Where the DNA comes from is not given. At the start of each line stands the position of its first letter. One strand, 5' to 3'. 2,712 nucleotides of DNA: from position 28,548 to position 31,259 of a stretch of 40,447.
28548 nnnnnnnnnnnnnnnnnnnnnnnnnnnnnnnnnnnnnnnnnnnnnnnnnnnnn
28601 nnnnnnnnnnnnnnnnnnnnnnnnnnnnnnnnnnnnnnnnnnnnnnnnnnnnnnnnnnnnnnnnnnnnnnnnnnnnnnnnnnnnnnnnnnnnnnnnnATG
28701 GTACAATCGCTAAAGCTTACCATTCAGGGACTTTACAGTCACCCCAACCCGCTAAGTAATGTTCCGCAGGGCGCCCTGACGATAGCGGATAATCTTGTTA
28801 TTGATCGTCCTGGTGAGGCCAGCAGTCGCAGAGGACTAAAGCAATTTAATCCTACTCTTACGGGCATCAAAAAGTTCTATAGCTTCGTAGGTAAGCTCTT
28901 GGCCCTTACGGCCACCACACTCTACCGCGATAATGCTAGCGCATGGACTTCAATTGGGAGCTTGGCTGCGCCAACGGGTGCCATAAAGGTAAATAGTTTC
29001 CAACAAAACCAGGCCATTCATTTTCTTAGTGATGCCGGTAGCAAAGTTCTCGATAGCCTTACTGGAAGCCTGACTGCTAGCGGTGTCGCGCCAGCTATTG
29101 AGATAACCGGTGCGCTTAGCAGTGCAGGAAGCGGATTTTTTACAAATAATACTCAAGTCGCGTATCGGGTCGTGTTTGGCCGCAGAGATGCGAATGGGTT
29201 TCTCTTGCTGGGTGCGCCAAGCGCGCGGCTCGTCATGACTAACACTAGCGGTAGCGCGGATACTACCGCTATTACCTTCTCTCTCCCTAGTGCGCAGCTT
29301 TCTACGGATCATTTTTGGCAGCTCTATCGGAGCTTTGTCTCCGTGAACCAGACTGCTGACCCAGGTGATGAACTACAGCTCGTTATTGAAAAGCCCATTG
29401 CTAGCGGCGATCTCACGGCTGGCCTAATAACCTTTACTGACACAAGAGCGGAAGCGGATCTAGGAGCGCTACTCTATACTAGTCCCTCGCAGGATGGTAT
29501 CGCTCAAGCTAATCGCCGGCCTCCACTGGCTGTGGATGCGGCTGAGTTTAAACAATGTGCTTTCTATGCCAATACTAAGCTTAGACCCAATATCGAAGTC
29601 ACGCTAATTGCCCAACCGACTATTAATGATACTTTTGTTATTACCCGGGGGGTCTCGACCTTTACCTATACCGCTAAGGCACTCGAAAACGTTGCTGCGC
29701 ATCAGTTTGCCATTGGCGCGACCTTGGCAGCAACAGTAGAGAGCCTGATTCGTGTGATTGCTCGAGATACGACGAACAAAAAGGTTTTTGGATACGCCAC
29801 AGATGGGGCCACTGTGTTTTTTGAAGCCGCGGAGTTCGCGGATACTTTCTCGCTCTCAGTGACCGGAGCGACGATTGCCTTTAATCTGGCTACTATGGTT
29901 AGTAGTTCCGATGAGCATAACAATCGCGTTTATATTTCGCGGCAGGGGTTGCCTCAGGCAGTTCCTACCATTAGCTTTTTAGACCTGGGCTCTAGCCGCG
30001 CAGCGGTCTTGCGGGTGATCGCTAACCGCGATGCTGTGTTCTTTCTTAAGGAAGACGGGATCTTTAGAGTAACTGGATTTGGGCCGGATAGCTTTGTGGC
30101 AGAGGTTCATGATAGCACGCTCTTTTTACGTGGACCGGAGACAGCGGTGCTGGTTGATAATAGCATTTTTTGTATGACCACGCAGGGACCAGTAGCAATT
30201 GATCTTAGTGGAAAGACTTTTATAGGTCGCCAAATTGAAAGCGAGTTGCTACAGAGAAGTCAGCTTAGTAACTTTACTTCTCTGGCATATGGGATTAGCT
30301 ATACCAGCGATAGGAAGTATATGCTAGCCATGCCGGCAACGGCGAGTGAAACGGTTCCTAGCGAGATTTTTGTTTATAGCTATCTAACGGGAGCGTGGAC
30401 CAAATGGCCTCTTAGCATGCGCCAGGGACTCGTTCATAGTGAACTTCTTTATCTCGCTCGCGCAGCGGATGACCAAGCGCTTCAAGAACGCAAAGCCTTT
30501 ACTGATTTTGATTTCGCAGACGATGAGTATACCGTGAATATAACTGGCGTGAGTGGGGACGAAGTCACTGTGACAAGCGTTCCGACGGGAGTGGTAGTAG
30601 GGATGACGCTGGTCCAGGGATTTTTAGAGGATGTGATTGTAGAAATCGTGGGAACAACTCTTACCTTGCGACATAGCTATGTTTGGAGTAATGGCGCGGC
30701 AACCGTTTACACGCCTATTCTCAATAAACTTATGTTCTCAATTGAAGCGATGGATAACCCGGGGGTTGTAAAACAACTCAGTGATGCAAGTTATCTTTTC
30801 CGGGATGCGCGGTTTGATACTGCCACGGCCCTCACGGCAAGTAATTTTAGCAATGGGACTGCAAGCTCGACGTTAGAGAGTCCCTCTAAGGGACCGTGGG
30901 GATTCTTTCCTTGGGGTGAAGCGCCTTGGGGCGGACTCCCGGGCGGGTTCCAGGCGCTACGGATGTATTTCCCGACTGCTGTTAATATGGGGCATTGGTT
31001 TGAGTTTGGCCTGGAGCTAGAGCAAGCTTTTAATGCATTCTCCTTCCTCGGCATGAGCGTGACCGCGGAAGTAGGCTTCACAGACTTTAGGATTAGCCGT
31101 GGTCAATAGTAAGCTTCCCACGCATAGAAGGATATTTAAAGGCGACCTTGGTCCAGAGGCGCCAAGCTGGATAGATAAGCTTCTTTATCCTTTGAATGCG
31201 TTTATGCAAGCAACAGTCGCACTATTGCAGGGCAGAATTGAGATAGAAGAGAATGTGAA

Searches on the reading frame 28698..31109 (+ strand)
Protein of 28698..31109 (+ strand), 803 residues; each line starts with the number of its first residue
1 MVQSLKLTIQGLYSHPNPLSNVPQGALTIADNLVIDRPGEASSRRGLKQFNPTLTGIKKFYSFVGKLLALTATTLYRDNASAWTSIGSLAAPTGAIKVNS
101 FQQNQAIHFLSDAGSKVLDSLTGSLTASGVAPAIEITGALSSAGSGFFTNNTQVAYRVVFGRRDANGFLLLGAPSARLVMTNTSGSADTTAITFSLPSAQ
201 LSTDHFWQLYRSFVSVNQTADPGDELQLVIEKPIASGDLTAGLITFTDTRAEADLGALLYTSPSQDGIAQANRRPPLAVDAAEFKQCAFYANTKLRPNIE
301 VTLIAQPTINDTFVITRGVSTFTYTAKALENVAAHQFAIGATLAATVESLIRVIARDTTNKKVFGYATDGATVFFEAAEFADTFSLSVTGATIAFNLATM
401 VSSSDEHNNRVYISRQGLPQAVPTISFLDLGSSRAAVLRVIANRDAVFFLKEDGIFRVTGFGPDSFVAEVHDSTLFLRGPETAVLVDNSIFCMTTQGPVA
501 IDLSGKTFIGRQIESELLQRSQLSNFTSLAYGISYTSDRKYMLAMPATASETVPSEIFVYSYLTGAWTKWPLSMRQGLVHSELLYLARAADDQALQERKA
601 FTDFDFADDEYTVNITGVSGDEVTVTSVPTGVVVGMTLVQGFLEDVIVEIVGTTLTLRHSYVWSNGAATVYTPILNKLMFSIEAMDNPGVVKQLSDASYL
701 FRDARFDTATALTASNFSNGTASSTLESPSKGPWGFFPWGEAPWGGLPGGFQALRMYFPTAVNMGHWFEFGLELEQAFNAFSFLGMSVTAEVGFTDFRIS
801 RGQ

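Call 11: search_protein_families(library=pfam, proteins=[window:28698-31109:+], max_evalue=0.001)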
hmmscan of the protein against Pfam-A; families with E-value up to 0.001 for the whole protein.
window:28698-31109:+ (803 aa): 0 families

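Call 87: search_protein_families(library=phrogs, proteins=[window:28698-31109:+], max_evalue=0.001)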
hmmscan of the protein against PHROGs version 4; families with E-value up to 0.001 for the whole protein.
window:28698-31109:+ (803 aa): 1 family
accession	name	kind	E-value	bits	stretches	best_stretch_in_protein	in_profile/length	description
phrog_3287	-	head and packaging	2.7e-09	37.4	1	20-610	21-391/524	virion structural protein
